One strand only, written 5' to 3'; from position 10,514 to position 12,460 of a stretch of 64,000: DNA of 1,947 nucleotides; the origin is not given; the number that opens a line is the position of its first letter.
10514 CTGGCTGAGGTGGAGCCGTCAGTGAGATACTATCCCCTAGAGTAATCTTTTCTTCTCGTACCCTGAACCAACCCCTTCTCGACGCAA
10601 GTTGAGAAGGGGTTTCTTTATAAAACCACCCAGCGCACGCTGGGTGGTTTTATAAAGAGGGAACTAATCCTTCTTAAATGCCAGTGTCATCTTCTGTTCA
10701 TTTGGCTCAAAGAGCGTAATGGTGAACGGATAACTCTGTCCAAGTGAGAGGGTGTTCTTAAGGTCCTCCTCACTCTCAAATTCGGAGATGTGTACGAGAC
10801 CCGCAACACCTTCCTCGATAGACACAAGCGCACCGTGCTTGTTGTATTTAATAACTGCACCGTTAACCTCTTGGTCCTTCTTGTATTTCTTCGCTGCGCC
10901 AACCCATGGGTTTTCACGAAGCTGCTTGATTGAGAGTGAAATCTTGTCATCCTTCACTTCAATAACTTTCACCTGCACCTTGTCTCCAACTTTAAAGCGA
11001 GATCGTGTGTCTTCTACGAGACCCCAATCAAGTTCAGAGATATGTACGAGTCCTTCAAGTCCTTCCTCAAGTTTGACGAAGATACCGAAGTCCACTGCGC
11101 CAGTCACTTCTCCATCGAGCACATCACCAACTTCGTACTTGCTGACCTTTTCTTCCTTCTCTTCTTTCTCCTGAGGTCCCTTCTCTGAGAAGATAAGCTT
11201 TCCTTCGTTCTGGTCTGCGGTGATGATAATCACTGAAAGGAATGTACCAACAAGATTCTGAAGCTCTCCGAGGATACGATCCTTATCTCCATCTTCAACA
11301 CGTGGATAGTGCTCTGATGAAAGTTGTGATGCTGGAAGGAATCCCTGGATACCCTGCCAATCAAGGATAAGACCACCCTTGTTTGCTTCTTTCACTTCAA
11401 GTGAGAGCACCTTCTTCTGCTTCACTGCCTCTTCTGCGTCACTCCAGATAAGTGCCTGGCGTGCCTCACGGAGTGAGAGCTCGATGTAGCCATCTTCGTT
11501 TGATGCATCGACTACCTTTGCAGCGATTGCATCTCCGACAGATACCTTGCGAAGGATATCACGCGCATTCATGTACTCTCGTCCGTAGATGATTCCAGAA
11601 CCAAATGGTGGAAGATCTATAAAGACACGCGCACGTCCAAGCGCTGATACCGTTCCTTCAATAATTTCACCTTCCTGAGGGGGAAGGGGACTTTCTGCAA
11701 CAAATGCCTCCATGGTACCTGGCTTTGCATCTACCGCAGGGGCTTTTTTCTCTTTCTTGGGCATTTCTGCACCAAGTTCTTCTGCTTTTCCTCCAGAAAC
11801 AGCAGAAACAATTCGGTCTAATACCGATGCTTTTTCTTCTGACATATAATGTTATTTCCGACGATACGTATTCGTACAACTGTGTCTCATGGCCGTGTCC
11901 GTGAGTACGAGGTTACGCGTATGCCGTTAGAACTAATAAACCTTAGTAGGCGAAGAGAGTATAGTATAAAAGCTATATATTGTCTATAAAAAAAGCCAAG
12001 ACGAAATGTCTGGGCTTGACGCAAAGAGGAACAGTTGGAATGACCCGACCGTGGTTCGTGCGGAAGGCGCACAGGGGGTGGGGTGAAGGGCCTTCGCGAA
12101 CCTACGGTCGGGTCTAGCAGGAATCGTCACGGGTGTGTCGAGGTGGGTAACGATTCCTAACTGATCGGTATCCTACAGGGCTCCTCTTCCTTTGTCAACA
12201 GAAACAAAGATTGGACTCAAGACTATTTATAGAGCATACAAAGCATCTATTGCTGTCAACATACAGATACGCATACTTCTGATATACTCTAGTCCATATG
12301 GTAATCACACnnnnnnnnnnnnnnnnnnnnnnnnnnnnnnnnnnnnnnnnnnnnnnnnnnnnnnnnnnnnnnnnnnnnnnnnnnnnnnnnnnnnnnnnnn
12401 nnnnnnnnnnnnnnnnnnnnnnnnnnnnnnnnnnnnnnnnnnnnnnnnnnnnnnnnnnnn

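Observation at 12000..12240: Strongly structured GC-rich RNA element (19-bp helix plus a second stem-loop) upstream of an MBL-fold hydrolase gene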

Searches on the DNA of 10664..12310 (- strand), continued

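Call 63: search_with_rna_model(model_id=R1, sources=[L082, L169, L013, L015, L019, L027, L016, L014, L164, L166, L168, L012, L020, L010], max_evalue=10, filters=off, show_alignments=8)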
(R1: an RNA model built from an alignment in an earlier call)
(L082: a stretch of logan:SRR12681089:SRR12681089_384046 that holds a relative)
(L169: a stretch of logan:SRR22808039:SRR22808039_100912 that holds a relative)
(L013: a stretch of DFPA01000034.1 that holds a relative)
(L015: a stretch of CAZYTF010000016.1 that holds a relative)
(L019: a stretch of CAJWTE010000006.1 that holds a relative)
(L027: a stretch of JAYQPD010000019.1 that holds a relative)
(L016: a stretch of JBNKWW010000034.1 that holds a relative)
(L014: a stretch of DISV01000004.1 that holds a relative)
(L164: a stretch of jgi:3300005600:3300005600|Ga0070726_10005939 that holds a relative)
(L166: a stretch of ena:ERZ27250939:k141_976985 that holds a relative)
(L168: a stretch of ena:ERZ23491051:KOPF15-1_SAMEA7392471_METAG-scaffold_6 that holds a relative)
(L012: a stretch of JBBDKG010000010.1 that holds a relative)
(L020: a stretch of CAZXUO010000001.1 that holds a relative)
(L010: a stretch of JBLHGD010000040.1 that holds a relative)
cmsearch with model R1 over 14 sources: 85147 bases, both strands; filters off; matches with E-value up to 10: 52.
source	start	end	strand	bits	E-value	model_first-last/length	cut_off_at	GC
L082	2178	2323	+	191.1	1.2e-57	1-146/146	no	0.6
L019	2710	2827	-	18.1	0.0016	1-146/146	no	0.58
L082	2232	2304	-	18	0.0017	55-127/146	no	0.7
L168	1981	2061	-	14.8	0.017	1-146/146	no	0.46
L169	646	747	-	14.5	0.021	1-146/146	no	0.65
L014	6959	7028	+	13.7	0.039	1-146/146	no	0.39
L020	2317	2472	+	13.2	0.055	1-146/146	no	0.56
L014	4089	4165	+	12.5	0.089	1-146/146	no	0.42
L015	2546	2667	+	12.4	0.1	1-146/146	no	0.53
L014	4082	4147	-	12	0.13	1-146/146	no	0.39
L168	442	505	+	12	0.13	1-146/146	no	0.42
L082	3671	3773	-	11.8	0.15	1-146/146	no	0.48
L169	2405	2502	+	11.7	0.16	1-146/146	no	0.48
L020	4080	4146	+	11.6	0.17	1-146/146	no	0.46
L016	1812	1950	+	11.5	0.18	1-146/146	no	0.52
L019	2580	2681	+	11.1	0.24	1-146/146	no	0.46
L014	1737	1851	-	10.7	0.33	1-146/146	no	0.48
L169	2426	2495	-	10.7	0.33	1-146/146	no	0.44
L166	790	850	+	10.6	0.37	1-146/146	no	0.43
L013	4094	4181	-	10.2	0.47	1-146/146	no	0.44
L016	2661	2780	-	10.2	0.49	1-146/146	no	0.49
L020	104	191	+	10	0.55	1-146/146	no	0.7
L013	4798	4867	+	10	0.57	1-146/146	no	0.54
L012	4138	4215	+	9.5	0.77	1-146/146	no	0.53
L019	2603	2698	-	9.4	0.84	1-146/146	no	0.42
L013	4787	4866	-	9.3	0.88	1-146/146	no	0.51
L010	2240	2355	-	9.3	0.89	1-146/146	no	0.4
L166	719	837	-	9.3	0.93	1-146/146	no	0.34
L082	3661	3742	+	9.1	1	1-146/146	no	0.44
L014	6955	7024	-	8.7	1.4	1-146/146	no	0.39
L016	2580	2675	+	8.4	1.8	1-146/146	no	0.42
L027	4104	4173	+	8.4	1.8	1-146/146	no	0.36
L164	692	752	+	8.3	1.8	1-146/146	no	0.39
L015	4103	4180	+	8.2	2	1-146/146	no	0.31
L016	1852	2010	-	7.9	2.5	1-146/146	no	0.52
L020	2179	2274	+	7.9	2.5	1-146/146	no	0.52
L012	2551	2665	-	7.7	2.8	1-146/146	no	0.66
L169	875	974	-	7.7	2.8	1-146/146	no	0.51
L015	4514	4576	+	7.6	3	1-146/146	no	0.4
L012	6122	6180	-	7.5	3.2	1-146/146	no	0.51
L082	2188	2227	-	7.1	4.4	11-50/146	no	0.55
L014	2609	2650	-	7.1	4.4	71-112/146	no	0.38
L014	1071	1100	+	7.1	4.5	1-146/146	no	0.23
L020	4051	4135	-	6.9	5.2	1-146/146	no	0.48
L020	1461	1606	-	6.9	5.3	1-146/146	no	0.68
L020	668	701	-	6.6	6.5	12-49/146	no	0.82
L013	4130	4198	+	6.4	7.1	1-146/146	no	0.45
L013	2669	2826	-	6.3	8.1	1-146/146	no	0.58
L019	2932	3024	-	6.2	8.4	1-146/146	no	0.39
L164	681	762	-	6.1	8.8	1-146/146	no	0.43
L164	2059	2162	+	6.1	9.2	1-146/146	no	0.5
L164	37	108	+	6.1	9.3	1-146/146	no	0.42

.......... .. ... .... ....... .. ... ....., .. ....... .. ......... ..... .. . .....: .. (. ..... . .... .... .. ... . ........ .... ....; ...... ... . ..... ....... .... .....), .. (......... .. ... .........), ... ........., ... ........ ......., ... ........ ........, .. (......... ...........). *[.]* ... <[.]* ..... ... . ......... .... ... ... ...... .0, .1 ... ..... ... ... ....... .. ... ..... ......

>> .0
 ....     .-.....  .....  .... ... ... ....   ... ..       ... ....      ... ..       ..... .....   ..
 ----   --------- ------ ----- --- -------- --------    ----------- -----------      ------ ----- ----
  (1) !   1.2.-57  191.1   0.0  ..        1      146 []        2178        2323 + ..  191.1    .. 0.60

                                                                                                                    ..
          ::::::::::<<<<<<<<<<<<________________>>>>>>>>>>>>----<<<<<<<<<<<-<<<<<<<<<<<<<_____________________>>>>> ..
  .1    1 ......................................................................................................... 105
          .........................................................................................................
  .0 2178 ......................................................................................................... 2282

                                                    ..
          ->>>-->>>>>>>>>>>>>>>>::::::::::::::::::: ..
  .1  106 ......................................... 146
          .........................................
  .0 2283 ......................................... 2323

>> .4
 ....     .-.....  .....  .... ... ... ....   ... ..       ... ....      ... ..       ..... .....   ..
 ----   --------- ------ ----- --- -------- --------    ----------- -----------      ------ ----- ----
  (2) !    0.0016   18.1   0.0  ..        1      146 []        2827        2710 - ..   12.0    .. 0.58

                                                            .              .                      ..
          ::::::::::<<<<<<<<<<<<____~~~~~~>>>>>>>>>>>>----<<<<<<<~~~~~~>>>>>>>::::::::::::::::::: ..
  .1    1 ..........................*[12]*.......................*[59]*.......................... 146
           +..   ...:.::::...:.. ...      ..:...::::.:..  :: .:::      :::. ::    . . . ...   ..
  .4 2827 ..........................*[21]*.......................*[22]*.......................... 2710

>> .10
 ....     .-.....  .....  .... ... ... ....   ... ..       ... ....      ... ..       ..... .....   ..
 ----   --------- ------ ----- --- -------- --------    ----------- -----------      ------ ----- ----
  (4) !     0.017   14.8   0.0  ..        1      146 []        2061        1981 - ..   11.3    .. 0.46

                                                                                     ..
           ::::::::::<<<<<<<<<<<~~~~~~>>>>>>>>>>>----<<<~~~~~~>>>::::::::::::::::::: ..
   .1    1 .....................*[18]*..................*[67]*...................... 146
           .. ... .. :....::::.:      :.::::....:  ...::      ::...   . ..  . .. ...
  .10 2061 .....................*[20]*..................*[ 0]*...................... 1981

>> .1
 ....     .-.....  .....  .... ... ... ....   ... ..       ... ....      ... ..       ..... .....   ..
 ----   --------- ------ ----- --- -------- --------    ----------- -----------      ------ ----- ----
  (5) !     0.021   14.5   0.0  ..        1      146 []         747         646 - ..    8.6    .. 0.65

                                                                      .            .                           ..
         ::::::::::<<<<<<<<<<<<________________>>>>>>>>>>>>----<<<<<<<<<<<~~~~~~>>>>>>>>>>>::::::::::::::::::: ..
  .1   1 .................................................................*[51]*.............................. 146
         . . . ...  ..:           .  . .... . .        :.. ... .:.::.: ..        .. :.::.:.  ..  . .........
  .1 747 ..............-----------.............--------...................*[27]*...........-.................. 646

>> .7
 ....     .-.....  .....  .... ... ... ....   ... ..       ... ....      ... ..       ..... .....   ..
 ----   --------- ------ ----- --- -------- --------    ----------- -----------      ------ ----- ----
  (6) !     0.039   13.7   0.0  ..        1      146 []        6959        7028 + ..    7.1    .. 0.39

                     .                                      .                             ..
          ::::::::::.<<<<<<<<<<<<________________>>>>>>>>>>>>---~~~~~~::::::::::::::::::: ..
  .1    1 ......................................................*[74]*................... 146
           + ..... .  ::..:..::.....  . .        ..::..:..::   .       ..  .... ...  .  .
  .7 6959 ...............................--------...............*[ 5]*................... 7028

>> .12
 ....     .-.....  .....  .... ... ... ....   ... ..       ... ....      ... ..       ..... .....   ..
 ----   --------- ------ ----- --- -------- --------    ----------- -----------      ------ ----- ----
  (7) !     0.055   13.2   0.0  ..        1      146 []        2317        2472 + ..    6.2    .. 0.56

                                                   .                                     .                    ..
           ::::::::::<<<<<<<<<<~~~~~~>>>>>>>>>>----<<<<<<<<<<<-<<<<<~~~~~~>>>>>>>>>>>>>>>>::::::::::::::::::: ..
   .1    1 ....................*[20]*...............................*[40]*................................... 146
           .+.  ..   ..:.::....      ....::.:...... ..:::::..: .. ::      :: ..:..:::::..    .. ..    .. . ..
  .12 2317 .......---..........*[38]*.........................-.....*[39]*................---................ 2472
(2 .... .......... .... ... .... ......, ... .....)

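Call 84: build_rna_model(alignment_id=A2)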
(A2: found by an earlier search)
Model R2 built from alignment A2 (2 sequences, 173 columns); structure: stored with the alignment.
model positions 173; base pairs 36; branch points 1; effective number of sequences 1.43; information 0.589 bits per position. Calibrated on 0.2 Mb of random sequence (short: E-values are rough).
structure used (alignment columns):
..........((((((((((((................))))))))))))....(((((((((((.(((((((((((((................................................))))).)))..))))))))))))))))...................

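Call 85: search_with_rna_model(model_id=R2, sources=[L001, L002, L003, L004, L005, L006, L007, L008, L009, L010, L011, L012, L013, L014, L015, L016, L017, L018, L019, L020, L021, L022, L023, L024, L025, L026, L027, L028, L029, L030, L031, L032, L033, L034, L035, L036, L037, L038, L039, L040, L041, L042, L043, L044, L045, L046, L047, L048, L049, L050, L051, L052, L053, L054, L055, L056, L057, L058, L059, L060, L061, L062, L063, L064, L065, L066, L067, L068, L069, L070, L071, L072, L073, L074, L075, L076, L077, L078, L079, L080, L082, L083, L084, L085, L086, L087, L088, L089, L090, L091, L092, L093, L095, L096, L097, L098, L099, L100, L164, L166], max_evalue=5, show_alignments=4)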
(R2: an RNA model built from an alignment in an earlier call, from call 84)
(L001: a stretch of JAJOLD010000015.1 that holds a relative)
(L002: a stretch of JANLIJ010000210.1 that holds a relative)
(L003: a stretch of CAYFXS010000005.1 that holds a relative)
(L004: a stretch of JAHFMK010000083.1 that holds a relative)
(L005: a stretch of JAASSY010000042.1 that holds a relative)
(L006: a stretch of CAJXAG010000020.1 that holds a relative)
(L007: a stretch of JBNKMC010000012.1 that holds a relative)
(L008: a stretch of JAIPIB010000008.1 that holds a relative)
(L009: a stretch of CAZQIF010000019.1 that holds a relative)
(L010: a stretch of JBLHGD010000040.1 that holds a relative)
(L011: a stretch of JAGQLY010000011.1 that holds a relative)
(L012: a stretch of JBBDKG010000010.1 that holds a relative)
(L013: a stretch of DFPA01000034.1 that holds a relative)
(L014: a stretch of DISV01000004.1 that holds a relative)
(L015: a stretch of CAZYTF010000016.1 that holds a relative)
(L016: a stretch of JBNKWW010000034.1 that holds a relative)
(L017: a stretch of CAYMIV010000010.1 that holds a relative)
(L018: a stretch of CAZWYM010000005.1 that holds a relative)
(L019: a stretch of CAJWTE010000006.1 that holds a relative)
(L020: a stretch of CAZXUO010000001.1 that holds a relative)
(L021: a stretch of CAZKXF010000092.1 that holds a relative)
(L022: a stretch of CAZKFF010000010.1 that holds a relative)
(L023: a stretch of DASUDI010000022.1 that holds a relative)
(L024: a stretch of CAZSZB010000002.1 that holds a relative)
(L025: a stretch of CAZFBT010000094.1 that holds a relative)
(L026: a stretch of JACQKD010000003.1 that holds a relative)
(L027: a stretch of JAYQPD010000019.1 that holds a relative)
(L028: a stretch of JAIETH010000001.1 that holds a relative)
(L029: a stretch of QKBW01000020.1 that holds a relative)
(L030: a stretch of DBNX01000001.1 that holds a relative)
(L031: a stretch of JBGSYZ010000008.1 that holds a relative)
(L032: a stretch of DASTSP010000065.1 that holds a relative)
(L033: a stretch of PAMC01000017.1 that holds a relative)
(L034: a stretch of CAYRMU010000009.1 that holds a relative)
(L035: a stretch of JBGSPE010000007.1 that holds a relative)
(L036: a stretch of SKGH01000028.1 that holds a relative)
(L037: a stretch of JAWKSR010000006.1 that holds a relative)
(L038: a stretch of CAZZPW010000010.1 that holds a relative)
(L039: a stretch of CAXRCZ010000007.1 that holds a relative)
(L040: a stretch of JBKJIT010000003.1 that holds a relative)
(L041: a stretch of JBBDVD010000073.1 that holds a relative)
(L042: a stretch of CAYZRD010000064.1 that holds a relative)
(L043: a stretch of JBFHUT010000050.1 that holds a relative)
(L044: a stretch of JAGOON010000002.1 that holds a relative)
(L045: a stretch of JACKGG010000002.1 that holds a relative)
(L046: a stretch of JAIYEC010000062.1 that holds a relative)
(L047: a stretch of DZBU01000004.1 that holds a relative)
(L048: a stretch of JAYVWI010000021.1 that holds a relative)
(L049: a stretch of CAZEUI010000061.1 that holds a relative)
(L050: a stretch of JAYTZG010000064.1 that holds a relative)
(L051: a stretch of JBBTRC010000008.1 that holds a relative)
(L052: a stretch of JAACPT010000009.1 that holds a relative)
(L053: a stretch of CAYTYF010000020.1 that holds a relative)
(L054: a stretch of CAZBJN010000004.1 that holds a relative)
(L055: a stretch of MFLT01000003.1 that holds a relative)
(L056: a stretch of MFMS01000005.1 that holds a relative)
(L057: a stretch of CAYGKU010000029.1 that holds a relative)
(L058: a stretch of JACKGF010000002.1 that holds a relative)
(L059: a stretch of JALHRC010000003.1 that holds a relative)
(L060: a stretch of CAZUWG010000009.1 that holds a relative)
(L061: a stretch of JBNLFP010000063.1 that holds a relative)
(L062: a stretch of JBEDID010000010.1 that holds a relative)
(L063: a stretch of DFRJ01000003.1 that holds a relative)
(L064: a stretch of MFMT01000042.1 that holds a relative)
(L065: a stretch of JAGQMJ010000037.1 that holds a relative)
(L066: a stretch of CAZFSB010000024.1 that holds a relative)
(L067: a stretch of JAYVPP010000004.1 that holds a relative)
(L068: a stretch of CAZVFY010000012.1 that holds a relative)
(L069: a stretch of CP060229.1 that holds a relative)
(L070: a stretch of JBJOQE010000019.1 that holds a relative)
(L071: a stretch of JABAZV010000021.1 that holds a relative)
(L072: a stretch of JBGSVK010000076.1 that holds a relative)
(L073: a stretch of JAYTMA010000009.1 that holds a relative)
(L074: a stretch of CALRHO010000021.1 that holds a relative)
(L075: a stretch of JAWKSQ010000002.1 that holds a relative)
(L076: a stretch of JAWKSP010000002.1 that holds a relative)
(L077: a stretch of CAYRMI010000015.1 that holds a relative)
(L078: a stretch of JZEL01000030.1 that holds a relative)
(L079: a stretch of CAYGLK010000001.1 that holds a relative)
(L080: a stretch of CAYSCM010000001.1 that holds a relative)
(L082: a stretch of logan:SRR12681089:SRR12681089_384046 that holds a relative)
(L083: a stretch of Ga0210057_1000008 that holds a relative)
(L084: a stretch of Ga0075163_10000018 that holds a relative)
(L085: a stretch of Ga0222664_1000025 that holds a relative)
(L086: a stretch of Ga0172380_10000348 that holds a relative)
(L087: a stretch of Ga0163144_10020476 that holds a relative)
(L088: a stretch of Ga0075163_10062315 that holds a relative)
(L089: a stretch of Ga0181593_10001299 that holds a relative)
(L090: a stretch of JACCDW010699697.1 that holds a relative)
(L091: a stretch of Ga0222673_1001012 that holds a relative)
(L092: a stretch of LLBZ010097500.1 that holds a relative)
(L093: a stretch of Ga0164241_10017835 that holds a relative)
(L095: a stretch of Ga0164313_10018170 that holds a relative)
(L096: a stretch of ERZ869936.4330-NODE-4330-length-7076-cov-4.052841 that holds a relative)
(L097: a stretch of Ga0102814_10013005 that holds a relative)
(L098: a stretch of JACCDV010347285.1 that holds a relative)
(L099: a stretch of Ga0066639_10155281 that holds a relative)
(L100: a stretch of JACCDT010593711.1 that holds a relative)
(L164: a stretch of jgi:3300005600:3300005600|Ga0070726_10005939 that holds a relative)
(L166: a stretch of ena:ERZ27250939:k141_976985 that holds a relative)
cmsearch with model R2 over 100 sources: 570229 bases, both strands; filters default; matches with E-value up to 5: 1.
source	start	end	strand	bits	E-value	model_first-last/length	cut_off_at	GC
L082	2178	2323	+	177.7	3.6e-47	1-173/173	no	0.6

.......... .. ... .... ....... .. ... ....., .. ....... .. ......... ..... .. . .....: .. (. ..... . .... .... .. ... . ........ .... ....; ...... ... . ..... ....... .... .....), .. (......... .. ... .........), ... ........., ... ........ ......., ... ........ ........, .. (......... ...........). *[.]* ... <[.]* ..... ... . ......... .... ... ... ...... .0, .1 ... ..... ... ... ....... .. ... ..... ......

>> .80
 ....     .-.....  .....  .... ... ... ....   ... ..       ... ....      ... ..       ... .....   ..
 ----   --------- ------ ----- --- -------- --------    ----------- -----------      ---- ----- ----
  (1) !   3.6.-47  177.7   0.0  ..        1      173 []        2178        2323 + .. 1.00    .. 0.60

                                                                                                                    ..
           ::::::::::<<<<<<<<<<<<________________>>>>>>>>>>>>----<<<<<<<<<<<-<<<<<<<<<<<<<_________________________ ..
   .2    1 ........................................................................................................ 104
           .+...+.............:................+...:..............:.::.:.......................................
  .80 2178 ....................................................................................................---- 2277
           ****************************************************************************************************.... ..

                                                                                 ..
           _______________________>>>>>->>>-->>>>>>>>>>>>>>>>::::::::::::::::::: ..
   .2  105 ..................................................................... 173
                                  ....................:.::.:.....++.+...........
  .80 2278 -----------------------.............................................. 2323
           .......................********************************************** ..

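Call 89: search_dna_similar(query=window:11985-12230:-, collection=plasmids, mode=distant, max_evalue=0.01, max_rows=5)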
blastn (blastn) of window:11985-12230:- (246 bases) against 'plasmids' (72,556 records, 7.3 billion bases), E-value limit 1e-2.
No match.

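Call 90: search_dna_similar(query=window:11985-12230:-, collection=phages, mode=distant, max_evalue=0.01, max_rows=5)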
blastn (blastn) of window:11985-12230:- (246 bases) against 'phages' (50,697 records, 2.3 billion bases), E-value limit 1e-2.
No match.
